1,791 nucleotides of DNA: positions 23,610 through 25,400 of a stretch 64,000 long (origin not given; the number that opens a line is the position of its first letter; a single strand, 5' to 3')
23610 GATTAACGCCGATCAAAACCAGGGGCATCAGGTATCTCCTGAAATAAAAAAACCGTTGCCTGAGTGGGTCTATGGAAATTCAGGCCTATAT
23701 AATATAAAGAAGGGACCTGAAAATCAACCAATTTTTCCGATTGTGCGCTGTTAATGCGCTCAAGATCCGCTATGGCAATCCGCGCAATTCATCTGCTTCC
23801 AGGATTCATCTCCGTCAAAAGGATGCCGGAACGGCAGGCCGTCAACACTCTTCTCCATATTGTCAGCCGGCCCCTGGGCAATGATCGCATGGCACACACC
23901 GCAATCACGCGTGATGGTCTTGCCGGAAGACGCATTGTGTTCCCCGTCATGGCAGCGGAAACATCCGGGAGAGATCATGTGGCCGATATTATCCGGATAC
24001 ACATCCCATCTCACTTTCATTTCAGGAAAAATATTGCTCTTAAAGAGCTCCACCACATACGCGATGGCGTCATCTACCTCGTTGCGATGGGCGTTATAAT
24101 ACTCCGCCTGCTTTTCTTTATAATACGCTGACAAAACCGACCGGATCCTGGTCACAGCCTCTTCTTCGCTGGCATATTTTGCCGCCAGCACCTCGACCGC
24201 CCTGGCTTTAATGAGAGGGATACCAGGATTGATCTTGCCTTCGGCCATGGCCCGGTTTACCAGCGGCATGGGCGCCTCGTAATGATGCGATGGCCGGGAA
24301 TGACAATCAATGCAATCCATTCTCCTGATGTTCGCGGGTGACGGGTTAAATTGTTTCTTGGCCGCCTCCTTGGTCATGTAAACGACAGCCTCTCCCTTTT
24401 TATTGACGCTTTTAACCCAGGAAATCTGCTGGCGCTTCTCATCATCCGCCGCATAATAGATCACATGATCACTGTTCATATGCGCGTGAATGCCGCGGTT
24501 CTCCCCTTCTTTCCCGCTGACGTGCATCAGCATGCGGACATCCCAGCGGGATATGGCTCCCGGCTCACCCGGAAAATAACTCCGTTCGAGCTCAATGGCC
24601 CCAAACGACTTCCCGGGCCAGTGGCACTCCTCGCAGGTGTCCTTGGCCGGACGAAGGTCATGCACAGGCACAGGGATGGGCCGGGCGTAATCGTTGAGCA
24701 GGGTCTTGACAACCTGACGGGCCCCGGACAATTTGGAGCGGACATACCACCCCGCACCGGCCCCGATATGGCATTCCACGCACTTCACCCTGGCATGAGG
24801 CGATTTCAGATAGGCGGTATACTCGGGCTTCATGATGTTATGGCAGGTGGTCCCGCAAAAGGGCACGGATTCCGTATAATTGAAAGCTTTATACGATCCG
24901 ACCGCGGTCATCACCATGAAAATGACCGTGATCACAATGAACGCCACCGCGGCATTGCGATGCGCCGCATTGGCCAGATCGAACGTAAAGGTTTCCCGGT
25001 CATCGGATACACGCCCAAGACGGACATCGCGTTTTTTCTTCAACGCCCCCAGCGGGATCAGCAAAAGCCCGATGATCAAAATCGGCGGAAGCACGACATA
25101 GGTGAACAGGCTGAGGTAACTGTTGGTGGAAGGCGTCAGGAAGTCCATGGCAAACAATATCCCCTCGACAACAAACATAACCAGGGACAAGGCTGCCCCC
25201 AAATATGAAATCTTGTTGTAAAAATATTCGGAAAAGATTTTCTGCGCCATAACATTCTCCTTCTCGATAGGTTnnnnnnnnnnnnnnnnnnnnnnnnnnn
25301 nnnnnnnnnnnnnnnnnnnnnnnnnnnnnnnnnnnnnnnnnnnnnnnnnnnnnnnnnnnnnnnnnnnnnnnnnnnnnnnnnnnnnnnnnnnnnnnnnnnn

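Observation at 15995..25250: Candidate porin-cytochrome extracellular electron transfer conduit wired to an ImcH-like inner-membrane cytochrome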

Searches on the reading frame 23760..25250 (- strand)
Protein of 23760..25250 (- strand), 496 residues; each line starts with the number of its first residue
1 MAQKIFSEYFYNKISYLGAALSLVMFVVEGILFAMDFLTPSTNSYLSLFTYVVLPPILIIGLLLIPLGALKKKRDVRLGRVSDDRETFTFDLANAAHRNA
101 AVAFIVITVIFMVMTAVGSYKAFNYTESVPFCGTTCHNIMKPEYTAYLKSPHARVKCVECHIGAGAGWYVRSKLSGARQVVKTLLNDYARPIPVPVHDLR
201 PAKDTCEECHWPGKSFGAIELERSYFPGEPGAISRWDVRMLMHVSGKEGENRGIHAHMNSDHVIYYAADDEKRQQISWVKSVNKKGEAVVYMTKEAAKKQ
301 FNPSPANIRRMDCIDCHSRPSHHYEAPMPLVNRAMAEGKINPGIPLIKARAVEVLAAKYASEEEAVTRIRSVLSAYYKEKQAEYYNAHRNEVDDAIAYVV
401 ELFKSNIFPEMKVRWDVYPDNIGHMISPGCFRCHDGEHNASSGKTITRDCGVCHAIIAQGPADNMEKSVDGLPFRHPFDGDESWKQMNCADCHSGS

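Call 3: search_protein_families(library=pfam, proteins=[window:23760-25250:-], max_evalue=0.01)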
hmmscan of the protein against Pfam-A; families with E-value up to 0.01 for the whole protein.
window:23760-25250:- (496 aa): 3 families
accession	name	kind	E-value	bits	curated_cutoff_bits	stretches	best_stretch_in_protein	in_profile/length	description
PF03264.19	Cytochrom_NNT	-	9.8e-11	42.1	24.1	1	100-188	7-99/174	NapC/NirT cytochrome c family, N-terminal region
PF14522.11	Cytochrome_C7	-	2.3e-07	31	24.8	0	422-454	43-66/67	Cytochrome c7 and related cytochrome c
PF14537.11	Cytochrom_c3_2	-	8.9e-05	23.3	25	1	429-494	8-65/79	Cytochrome c3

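Call 4: search_protein_families(library=ncbifam, proteins=[window:23760-25250:-], max_evalue=0.01)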
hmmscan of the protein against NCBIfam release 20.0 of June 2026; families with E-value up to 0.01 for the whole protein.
window:23760-25250:- (496 aa): 5 families
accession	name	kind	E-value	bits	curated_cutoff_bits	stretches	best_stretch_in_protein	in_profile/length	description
TIGR03153.1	cytochr_NrfH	equivalog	3.2e-15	56.4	134.2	1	105-210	3-109/138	cytochrome c nitrite reductase small subunit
NF011606.0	PRK15032.1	equivalog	5.3e-05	22.5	455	1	94-186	10-106/390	pentaheme c-type cytochrome TorC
TIGR03508.1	decahem_SO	subfamily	0.0004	19.9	192.2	0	126-223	67-163/258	DmsE family decaheme c-type cytochrome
NF040516.1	CapE_47_fam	domain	0.0022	17.8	35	1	54-72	8-26/39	CapE family protein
NF040863.1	HgcA_corrinoid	equivalog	0.0061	15.7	275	0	23-135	189-295/325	mercury methylation corrinoid protein HgcA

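Call 10: find_homologous_proteins(query=window:23760-25250:-, max_evalue=0.001)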
Query window:23760-25250:- (496 aa): 7950 proteins with E <= 0.001 among 8000 candidates; the best 120 are listed.
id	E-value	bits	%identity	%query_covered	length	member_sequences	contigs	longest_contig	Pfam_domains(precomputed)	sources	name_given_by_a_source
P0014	0.0e+0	1132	97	100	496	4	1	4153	PF03264.20,PF14522.12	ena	-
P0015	3.7e-265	898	76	100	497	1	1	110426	PF14537.12,PF03264.20,PF14522.12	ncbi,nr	ncbi:MAG: NapC/NirT family cytochrome c [Candidatus Omnitrophica bacterium]|nr:NapC/NirT family cyto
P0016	2.4e-250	849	70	100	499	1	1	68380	PF14537.12,PF03264.20,PF14522.12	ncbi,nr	ncbi:MAG: NapC/NirT family cytochrome c [Candidatus Omnitrophica bacterium]|nr:NapC/NirT family cyto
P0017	2.8e-225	767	64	100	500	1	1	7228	PF14537.12,PF03264.20,PF14522.12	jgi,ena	-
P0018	1.7e-219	748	62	100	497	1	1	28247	PF14537.12,PF03264.20,PF02085.22,PF14522.12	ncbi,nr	ncbi:MAG: NapC/NirT family cytochrome c [Candidatus Omnitrophica bacterium]|nr:NapC/NirT family cyto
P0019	5.2e-212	723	60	100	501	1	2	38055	PF03264.20,PF14522.12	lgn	-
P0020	3.4e-210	717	59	100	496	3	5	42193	PF14537.12,PF03264.20,PF14522.12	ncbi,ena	-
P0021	3.6e-208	710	59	99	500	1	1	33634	PF14537.12,PF03264.20,PF14522.12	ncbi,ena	-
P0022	4.4e-203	694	55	99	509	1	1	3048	PF14537.12,PF03264.20,PF14522.12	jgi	-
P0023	6.5e-201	686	58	99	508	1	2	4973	PF03264.20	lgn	-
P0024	1.8e-200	685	57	100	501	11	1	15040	PF14537.12,PF03264.20,PF14522.12,PF22113.2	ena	-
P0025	6.9e-200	683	56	99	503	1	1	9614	PF14537.12,PF03264.20,PF14522.12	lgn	-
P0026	9.6e-198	676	56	99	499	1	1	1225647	PF14537.12,PF03264.20,PF14522.12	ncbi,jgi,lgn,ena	ncbi:MAG: NapC/NirT family cytochrome c [Candidatus Omnitrophota bacterium]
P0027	1.8e-195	668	55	99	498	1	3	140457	PF14537.12,PF03264.20,PF14522.12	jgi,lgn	jgi:hypothetical protein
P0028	2.0e-195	668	54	99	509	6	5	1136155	PF14537.12,PF03264.20,PF14522.12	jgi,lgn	jgi:hypothetical protein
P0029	2.8e-195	668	56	100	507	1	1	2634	PF14537.12,PF03264.20,PF14522.12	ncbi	-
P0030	7.7e-195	666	56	99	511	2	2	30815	PF03264.20,PF14522.12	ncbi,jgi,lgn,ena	-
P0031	8.3e-195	666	55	99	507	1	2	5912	PF03264.20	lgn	-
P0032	6.6e-194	663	54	99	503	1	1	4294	PF14537.12,PF03264.20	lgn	-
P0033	2.1e-193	662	53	99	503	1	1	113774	PF14537.12,PF03264.20,PF14522.12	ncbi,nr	ncbi:MAG: NapC/NirT family cytochrome c [Candidatus Omnitrophica bacterium]|nr:NapC/NirT family cyto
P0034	2.1e-193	662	54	99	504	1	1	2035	PF03264.20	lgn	-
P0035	3.0e-193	661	54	99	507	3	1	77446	PF03264.20,PF14522.12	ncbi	-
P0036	5.3e-193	660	55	99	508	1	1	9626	PF03264.20,PF14522.12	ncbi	-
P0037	8.6e-193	660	54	99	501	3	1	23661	PF14537.12,PF03264.20,PF14522.12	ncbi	-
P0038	9.7e-193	659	53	99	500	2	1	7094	PF14537.12,PF03264.20,PF02085.22,PF14522.12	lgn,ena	-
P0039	1.0e-192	659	55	99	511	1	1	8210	PF03264.20,PF14522.12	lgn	-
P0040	2.4e-192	658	53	99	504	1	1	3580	PF14537.12,PF03264.20,PF02085.22,PF14522.12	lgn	-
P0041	3.0e-192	658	53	99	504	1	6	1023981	PF14537.12,PF03264.20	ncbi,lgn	-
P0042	4.1e-192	657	54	99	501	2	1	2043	PF03264.20,PF14522.12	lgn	-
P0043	4.6e-192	657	54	100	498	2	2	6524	PF03264.20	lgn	-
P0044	9.5e-192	656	56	99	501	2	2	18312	PF03264.20,PF14522.12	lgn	-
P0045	1.8e-191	655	53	99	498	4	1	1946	PF03264.20,PF14522.12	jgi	-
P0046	2.2e-191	655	53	100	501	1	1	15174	PF14537.12,PF03264.20,PF14522.12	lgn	-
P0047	3.2e-191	654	56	99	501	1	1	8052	PF14537.12,PF03264.20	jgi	jgi:hypothetical protein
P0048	5.3e-191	654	54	99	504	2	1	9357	PF14537.12,PF03264.20,PF14522.12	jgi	-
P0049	1.5e-190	652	54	100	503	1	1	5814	PF03264.20,PF14522.12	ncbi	-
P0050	1.8e-190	652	54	99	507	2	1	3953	PF14537.12,PF03264.20,PF14522.12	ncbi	-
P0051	3.0e-190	651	54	99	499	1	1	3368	PF14537.12,PF03264.20,PF14522.12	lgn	-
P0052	3.5e-190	651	54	100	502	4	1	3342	PF14537.12,PF03264.20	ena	-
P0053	6.1e-190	650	53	100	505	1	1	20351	PF03264.20,PF14522.12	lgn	-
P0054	7.6e-190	650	53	100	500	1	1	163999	PF14537.12,PF03264.20,PF14522.12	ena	-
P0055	8.7e-190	650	53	100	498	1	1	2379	PF14537.12,PF03264.20,PF14522.12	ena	-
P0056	1.6e-189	649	54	100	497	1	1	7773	PF03264.20,PF14522.12,PF22113.2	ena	-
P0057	1.9e-189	649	55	99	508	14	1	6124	PF03264.20,PF14522.12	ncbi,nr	ncbi:MAG TPA: cytochrome C [Candidatus Omnitrophica bacterium]|nr:cytochrome C [Candidatus Omnitroph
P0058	2.1e-189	648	55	99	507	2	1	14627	PF03264.20,PF14522.12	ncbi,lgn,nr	ncbi:MAG: NapC/NirT family cytochrome c [Candidatus Omnitrophica bacterium]|nr:NapC/NirT family cyto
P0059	2.9e-189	648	54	98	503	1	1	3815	PF14537.12,PF03264.20,PF14522.12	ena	-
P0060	3.0e-189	648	54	100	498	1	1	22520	PF14537.12,PF03264.20,PF14522.12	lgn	-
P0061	4.2e-189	647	54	99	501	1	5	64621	PF14537.12,PF03264.20,PF14522.12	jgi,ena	-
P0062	5.1e-189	647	55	99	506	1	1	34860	PF14537.12,PF03264.20,PF14522.12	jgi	jgi:hypothetical protein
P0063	5.3e-189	647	54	99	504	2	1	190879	PF03264.20,PF14522.12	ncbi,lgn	-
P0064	5.5e-189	647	52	99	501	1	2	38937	PF14537.12,PF03264.20,PF14522.12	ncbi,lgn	-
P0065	6.5e-189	647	57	94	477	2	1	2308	PF14537.12,PF03264.20,PF14522.12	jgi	jgi:hypothetical protein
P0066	1.0e-188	646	53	99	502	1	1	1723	PF14537.12,PF03264.20,PF02085.22,PF14522.12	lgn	-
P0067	1.2e-188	646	54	99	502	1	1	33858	PF14537.12,PF03264.20,PF14522.12,PF22113.2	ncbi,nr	ncbi:MAG: NapC/NirT family cytochrome c [Candidatus Omnitrophica bacterium]|nr:NapC/NirT family cyto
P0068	1.2e-188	646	53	99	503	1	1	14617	PF03264.20,PF02085.22,PF14522.12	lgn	-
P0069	1.2e-188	646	52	99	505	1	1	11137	PF03264.20,PF14522.12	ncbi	-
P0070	1.7e-188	645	54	99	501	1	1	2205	PF03264.20,PF14522.12,PF22113.2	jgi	-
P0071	2.4e-188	645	55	99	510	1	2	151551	PF03264.20,PF14522.12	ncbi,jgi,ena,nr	ncbi:MAG TPA: NapC/NirT family cytochrome c [Candidatus Omnitrophota bacterium]|nr:NapC/NirT family 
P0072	2.8e-188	645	53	99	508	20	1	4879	PF03264.20,PF14522.12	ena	-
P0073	7.1e-188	643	55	99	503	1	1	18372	PF14537.12,PF03264.20,PF02085.22,PF14522.12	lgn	-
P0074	8.5e-188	643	52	100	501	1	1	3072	PF14537.12,PF03264.20,PF14522.12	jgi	jgi:nitrate/TMAO reductase-like tetraheme cytochrome c subunit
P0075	1.4e-187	642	55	99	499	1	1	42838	PF14537.12,PF03264.20,PF14522.12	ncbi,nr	ncbi:MAG: NapC/NirT family cytochrome c [Candidatus Omnitrophica bacterium]|nr:NapC/NirT family cyto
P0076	1.5e-187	642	54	99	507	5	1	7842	PF03264.20,PF14522.12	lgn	-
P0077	1.9e-187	642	54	100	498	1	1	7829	PF03264.20,PF14522.12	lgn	-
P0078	2.1e-187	642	53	100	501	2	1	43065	PF14537.12,PF03264.20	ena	-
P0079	2.9e-187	641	53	99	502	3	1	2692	PF14537.12,PF03264.20,PF14522.12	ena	-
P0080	3.0e-187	641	52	99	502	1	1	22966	PF14537.12,PF03264.20,PF14522.12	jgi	jgi:hypothetical protein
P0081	3.2e-187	641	54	100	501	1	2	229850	PF03264.20,PF14522.12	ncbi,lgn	-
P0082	4.4e-187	641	53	100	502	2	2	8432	PF14537.12,PF03264.20,PF14522.12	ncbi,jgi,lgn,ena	-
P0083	5.1e-187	641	52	99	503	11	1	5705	PF14537.12,PF03264.20,PF14522.12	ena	-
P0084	5.6e-187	640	54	100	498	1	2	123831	PF03264.20,PF14522.12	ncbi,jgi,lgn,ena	-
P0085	8.8e-187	640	54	99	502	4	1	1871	PF14537.12,PF03264.20,PF14522.12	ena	-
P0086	1.3e-186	639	53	99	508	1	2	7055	PF03264.20,PF14522.12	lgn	-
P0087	1.5e-186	639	54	99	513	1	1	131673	PF03264.20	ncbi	-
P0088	2.4e-186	638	53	100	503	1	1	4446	PF03264.20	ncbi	-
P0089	2.6e-186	638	53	100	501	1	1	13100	PF14537.12,PF03264.20,PF14522.12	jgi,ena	-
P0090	2.7e-186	638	53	100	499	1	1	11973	PF03264.20,PF14522.12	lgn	-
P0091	3.0e-186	638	53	100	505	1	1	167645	PF03264.20,PF14522.12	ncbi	-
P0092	5.4e-186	637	53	99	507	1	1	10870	PF03264.20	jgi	jgi:nitrate/TMAO reductase-like tetraheme cytochrome c subunit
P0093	6.3e-186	637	53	100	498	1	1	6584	PF03264.20,PF14522.12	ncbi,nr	ncbi:MAG: NapC/NirT family cytochrome c [Candidatus Omnitrophica bacterium]|nr:NapC/NirT family cyto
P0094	9.8e-186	636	53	99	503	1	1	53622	PF14537.12,PF03264.20,PF14522.12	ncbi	-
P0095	1.2e-185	636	53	99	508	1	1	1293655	PF03264.20,PF14522.12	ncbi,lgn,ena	-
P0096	1.2e-185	636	53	100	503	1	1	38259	PF03264.20,PF14522.12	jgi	-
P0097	1.6e-185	636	52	100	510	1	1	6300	PF03264.20,PF02085.22,PF14522.12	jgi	jgi:nitrate/TMAO reductase-like tetraheme cytochrome c subunit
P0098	2.0e-185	635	54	99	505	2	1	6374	PF14537.12,PF03264.20,PF14522.12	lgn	-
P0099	2.1e-185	635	52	99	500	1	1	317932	PF14537.12,PF03264.20,PF14522.12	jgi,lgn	-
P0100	3.2e-185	635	53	100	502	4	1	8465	PF14537.12,PF03264.20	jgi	jgi:hypothetical protein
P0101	3.6e-185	634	54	98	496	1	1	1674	PF14537.12,PF03264.20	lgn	-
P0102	3.6e-185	634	53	100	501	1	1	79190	PF14537.12,PF03264.20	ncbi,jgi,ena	-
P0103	5.9e-185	634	51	100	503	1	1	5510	PF14537.12,PF03264.20,PF14522.12,PF22113.2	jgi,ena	-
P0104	9.2e-185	633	54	99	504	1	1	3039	PF14537.12,PF03264.20,PF14522.12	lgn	-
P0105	1.6e-184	632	53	99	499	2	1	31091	PF14537.12,PF03264.20,PF14522.12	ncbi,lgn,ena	-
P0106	4.1e-184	631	53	99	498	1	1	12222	PF14537.12,PF03264.20,PF14522.12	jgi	-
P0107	5.8e-184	630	53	99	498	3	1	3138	PF03264.20,PF14522.12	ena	-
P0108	6.8e-184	630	52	98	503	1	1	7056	PF03264.20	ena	-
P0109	1.3e-183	629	51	100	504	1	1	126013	PF14537.12,PF03264.20,PF14522.12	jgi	jgi:NapC/NirT cytochrome c family, N-terminal region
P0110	2.8e-183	628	53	100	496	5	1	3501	PF14537.12,PF03264.20,PF14522.12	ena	-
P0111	2.9e-183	628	51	99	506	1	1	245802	PF14537.12,PF03264.20,PF14522.12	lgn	-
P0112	4.5e-183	628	53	99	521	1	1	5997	PF03264.20,PF14522.12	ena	-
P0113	5.1e-183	627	53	98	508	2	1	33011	PF14537.12,PF03264.20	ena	-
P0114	5.5e-183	627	52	99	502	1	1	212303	PF14537.12,PF03264.20,PF14522.12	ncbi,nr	ncbi:MAG: NapC/NirT family cytochrome c [Candidatus Omnitrophica bacterium]|nr:NapC/NirT family cyto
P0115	1.3e-182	626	54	99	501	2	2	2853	PF03264.20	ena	-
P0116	1.4e-182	626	52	99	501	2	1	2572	PF14537.12,PF03264.20,PF14522.12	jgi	-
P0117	1.6e-182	626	53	99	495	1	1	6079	PF14537.12,PF03264.20,PF14522.12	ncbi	-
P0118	1.8e-182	626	54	100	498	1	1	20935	PF14537.12,PF03264.20,PF14522.12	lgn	-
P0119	3.2e-182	625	52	99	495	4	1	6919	PF14537.12,PF03264.20,PF14522.12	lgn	-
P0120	7.1e-182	624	52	99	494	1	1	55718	PF14537.12,PF03264.20,PF14522.12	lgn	-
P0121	1.2e-181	623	51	100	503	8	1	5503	PF14537.12,PF03264.20,PF14522.12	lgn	-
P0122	3.2e-181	621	53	99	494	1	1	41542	PF14537.12,PF03264.20,PF14522.12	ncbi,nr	ncbi:MAG TPA: NapC/NirT family cytochrome c [Candidatus Eisenbacteria bacterium]|nr:NapC/NirT family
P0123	4.1e-181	621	53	99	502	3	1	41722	PF14537.12,PF03264.20,PF14522.12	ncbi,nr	ncbi:MAG: NapC/NirT family cytochrome c [Candidatus Omnitrophica bacterium]|nr:NapC/NirT family cyto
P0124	5.7e-181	621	52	99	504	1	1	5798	PF03264.20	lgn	-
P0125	6.2e-181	620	51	100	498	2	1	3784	PF03264.20,PF14522.12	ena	-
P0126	8.9e-181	620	52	99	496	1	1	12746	PF14537.12,PF03264.20,PF14522.12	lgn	-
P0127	7.7e-180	617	52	99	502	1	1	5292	PF03264.20,PF14522.12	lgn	-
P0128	1.2e-179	616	52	99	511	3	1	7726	PF14537.12,PF03264.20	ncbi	-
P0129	1.3e-179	616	49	100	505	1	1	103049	PF14537.12,PF03264.20,PF14522.12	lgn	-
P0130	1.4e-179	616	50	100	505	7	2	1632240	PF14537.12,PF03264.20,PF14522.12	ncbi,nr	ncbi:MAG: NapC/NirT family cytochrome c [Candidatus Omnitrophica bacterium]|nr:NapC/NirT family cyto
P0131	1.7e-179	616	52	99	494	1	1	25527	PF14537.12,PF03264.20,PF14522.12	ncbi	-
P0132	3.2e-179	615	51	99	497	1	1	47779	PF14537.12,PF03264.20,PF14522.12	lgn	-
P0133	3.4e-179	615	51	99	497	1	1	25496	PF14537.12,PF03264.20,PF14522.12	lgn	-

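Call 75: search_solved_structures(query=window:23760-25250:-, max_evalue=0.01)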
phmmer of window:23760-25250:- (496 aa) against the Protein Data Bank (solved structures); distinct sequences matched with E-value up to 0.01: 1.
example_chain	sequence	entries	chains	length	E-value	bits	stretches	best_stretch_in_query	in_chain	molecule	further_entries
2j7a_C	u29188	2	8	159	0.00025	23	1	122-211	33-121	CYTOCHROME C QUINOL DEHYDROGENASE NRFH | NAPC/NIRT CYTOCHROME C FAMILY PROTEIN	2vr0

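Call 89: find_encoding_contigs(protein=P0026, flank=8000, max_places=1)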
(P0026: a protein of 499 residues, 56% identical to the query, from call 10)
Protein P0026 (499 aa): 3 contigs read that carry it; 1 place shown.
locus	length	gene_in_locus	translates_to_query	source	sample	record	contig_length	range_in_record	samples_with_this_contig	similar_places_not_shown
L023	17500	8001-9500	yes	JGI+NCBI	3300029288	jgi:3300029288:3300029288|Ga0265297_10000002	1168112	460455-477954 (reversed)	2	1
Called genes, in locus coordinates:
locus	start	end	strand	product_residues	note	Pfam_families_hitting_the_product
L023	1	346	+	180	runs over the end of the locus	PF01814:Hemerythrin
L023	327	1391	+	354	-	PF05201:GlutR_N, PF01262:AlaDh_PNT_C (weak), PF02826:2-Hacid_dh_C (faint), PF01488:Shikimate_DH, PF03807:F420_oxidored (faint)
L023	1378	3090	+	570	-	PF05140:ResB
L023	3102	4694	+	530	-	PF01578:Cytochrom_C_asm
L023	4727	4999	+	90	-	-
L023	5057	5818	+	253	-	PF22113:Mtrc-MtrF_II-IV_dom (faint), PF22678:Cytochrom_c_NrfB-like (faint), PF14537:Cytochrom_c3_2 (faint), PF09699:Paired_CXXCH_1, PF14522:Cytochrome_C7 (weak), PF09699:Paired_CXXCH_1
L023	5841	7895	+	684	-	-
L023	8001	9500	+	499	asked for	PF03264:Cytochrom_NNT, PF14522:Cytochrome_C7 (faint), PF14537:Cytochrom_c3_2 (faint)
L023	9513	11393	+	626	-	PF02085:Cytochrom_CIII (faint), PF09699:Paired_CXXCH_1 (faint), PF14522:Cytochrome_C7 (faint), PF14537:Cytochrom_c3_2 (faint), PF22113:Mtrc-MtrF_II-IV_dom (weak), PF01292:Ni_hydr_CYTB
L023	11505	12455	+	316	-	PF01545:Cation_efflux, PF16916:ZT_dimer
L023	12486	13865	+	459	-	PF00291:PALP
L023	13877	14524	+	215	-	-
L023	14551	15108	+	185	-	PF00160:Pro_isomerase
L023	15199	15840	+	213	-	PF02798:GST_N, PF13417:GST_N_3, PF13409:GST_N_2, PF00043:GST_C, PF14497:GST_C_3 (weak)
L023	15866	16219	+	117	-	PF00462:Glutaredoxin (weak), PF03960:ArsC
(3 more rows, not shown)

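Call 90: find_encoding_contigs(protein=P0095, flank=8000, max_places=1)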
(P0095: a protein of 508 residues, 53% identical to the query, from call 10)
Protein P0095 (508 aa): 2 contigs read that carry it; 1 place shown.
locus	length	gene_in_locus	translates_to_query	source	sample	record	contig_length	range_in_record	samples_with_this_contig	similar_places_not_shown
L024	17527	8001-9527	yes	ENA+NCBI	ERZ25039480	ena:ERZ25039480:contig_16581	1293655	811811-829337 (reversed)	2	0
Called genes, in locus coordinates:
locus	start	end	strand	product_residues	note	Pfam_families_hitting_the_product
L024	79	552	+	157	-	PF00072:Response_reg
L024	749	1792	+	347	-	PF01408:GFO_IDH_MocA (faint), PF05201:GlutR_N, PF01488:Shikimate_DH, PF03807:F420_oxidored (weak)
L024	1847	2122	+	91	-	-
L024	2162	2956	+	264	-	PF22113:Mtrc-MtrF_II-IV_dom (faint), PF22678:Cytochrom_c_NrfB-like (faint), PF14537:Cytochrom_c3_2 (faint), PF14522:Cytochrome_C7 (faint), PF09699:Paired_CXXCH_1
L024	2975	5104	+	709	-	-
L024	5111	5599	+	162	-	PF14522:Cytochrome_C7 (faint), PF09699:Paired_CXXCH_1 (faint), PF14537:Cytochrom_c3_2 (faint)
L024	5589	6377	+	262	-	PF12797:Fer4_2 (weak), PF13183:Fer4_8 (weak), PF12838:Fer4_7, PF13237:Fer4_10 (weak), PF13247:Fer4_11, PF13187:Fer4_9 (weak), PF00037:Fer4 (weak), PF12797:Fer4_2 (weak), +5 more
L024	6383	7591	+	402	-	PF03916:NrfD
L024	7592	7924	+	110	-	-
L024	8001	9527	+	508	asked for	PF03264:Cytochrom_NNT, PF14522:Cytochrome_C7 (faint)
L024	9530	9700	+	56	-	-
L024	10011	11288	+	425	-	PF03477:ATP-cone, PF13597:NRDD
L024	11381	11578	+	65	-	PF13597:NRDD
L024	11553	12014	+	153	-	PF13597:NRDD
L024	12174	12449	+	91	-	-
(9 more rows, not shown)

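Call 91: find_encoding_contigs(protein=P0122, flank=8000, max_places=1)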
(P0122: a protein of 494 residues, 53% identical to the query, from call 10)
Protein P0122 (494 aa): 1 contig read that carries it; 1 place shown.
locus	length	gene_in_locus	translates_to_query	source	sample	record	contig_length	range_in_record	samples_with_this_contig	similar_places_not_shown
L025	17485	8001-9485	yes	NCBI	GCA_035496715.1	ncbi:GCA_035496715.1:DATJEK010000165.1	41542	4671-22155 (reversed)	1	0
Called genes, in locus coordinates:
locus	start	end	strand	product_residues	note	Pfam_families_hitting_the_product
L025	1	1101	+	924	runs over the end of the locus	PF02629:CoA_binding, PF13380:CoA_binding_2, PF13607:Succ_CoA_lig, PF19045:Ligase_CoA_2, PF13549:ATP-grasp_5, PF13302:Acetyltransf_3, PF00583:Acetyltransf_1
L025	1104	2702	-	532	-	PF01578:Cytochrom_C_asm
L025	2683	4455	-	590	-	PF05140:ResB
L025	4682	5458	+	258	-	PF14522:Cytochrome_C7 (faint), PF22678:Cytochrom_c_NrfB-like (faint), PF14537:Cytochrom_c3_2 (faint), PF09699:Paired_CXXCH_1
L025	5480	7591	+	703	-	-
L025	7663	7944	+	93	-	-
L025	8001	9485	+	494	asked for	PF03264:Cytochrom_NNT, PF14522:Cytochrome_C7 (faint), PF14537:Cytochrom_c3_2 (faint)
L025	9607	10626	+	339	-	-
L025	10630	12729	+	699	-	-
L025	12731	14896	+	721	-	-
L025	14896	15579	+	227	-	PF13489:Methyltransf_23, PF07021:MetW, PF13847:Methyltransf_31, PF08241:Methyltransf_11, PF08242:Methyltransf_12, PF13649:Methyltransf_25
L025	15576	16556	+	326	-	PF00535:Glycos_transf_2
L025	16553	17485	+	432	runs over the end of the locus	PF00108:Thiolase_N, PF02803:Thiolase_C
